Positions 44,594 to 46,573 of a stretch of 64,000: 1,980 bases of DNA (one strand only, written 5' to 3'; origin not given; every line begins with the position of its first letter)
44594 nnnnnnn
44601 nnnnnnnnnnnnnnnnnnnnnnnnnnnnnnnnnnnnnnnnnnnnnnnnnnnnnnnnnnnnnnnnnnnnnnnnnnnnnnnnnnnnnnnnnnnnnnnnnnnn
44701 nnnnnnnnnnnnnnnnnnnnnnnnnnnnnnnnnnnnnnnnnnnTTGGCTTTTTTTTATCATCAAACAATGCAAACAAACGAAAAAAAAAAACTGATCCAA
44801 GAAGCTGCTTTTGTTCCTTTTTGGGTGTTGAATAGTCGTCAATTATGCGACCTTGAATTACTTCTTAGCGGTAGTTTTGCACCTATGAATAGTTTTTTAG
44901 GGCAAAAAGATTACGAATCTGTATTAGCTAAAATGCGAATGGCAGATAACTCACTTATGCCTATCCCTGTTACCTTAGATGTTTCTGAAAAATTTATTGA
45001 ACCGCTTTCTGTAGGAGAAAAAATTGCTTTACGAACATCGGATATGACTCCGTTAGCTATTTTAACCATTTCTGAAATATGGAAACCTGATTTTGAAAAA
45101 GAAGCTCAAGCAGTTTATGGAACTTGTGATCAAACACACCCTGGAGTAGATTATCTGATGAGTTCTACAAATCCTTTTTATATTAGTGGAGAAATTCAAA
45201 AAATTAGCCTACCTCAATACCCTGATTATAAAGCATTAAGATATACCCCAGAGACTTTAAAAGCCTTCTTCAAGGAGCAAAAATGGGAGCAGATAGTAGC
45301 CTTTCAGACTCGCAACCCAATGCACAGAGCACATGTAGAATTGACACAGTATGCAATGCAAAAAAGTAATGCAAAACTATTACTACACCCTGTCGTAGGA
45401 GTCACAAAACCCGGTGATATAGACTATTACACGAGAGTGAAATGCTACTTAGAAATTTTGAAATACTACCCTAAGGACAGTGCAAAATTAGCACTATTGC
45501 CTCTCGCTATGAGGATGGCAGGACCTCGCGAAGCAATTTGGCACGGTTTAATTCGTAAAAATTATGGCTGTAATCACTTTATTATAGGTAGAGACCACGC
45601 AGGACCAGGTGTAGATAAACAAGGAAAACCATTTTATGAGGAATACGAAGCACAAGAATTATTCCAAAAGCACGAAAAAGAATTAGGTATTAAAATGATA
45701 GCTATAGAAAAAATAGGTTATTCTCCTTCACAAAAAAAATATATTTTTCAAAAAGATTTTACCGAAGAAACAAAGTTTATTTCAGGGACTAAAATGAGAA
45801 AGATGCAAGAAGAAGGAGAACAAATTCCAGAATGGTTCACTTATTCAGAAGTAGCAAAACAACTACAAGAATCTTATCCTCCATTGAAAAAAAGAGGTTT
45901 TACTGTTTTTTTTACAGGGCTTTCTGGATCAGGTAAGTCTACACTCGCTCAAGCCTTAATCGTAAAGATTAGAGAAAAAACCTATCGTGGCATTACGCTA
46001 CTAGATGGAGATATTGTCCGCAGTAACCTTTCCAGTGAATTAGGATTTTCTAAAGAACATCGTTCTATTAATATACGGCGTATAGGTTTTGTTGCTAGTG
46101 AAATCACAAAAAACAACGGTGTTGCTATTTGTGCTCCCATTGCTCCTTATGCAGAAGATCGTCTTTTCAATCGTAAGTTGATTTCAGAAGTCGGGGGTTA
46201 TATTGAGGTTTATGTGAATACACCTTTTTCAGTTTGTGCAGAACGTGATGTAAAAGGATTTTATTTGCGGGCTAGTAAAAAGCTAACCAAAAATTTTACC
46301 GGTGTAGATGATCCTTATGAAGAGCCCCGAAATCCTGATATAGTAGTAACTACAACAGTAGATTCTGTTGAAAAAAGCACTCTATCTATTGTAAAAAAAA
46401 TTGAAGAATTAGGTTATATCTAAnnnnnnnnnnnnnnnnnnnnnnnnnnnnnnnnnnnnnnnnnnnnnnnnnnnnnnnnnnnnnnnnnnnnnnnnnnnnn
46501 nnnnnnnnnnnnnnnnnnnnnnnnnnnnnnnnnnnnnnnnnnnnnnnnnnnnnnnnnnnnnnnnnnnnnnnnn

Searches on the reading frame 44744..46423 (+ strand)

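Call 3: search_protein_families(library=pfam, proteins=[window:44744-46423:+], max_evalue=1)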
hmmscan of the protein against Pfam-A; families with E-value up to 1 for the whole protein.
window:44744-46423:+ (559 aa): 21 families
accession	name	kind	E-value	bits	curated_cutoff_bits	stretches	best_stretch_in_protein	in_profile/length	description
PF01747.23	ATP-sulfurylase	-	1.5e-81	273.3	24.3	1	164-376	2-211/212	ATP-sulfurylase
PF01583.26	APS_kinase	-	1.4e-52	178.2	21.1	1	384-535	1-151/152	Adenylylsulphate kinase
PF14306.12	PUA_2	-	5.8e-43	146.7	27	1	8-154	12-157/159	PUA-like domain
PF01656.29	CbiA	-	0.0012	19.2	25.4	1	391-458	5-69/125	CobQ/CobB/MinD/ParA nucleotide binding domain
PF20720.3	nSTAND3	-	0.0014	18.8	27.2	1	381-419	14-51/155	Novel STAND NTPase 3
PF00005.33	ABC_tran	-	0.0019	19.2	25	1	384-437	10-52/137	ABC transporter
PF13555.12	AAA_29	-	0.0019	18.3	27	1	380-406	18-43/61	P-loop containing region of AAA domain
PF13238.12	AAA_18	-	0.0022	18.9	29.4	1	388-501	1-107/128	AAA domain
PF13671.12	AAA_33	-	0.0025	18.5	27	1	389-432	3-40/143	AAA domain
PF00437.27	T2SSE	-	0.0041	16.2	24.9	1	351-418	109-175/370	Type II/IV secretion system protein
PF03308.22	MeaB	-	0.0078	15.7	23.1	1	369-415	17-63/273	Methylmalonyl Co-A mutase-associated GTPase MeaB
PF06414.18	Zeta_toxin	-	0.0087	15.9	22.3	1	378-427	10-56/199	Zeta toxin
PF03193.22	RsgA_GTPase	-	0.0097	16.2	30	1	351-412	72-133/174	RsgA GTPase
PF13207.12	AAA_17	-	0.01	16.5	27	1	391-439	1-43/136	AAA domain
PF05729.18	NACHT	-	0.011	16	26.7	1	387-414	2-29/167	NACHT domain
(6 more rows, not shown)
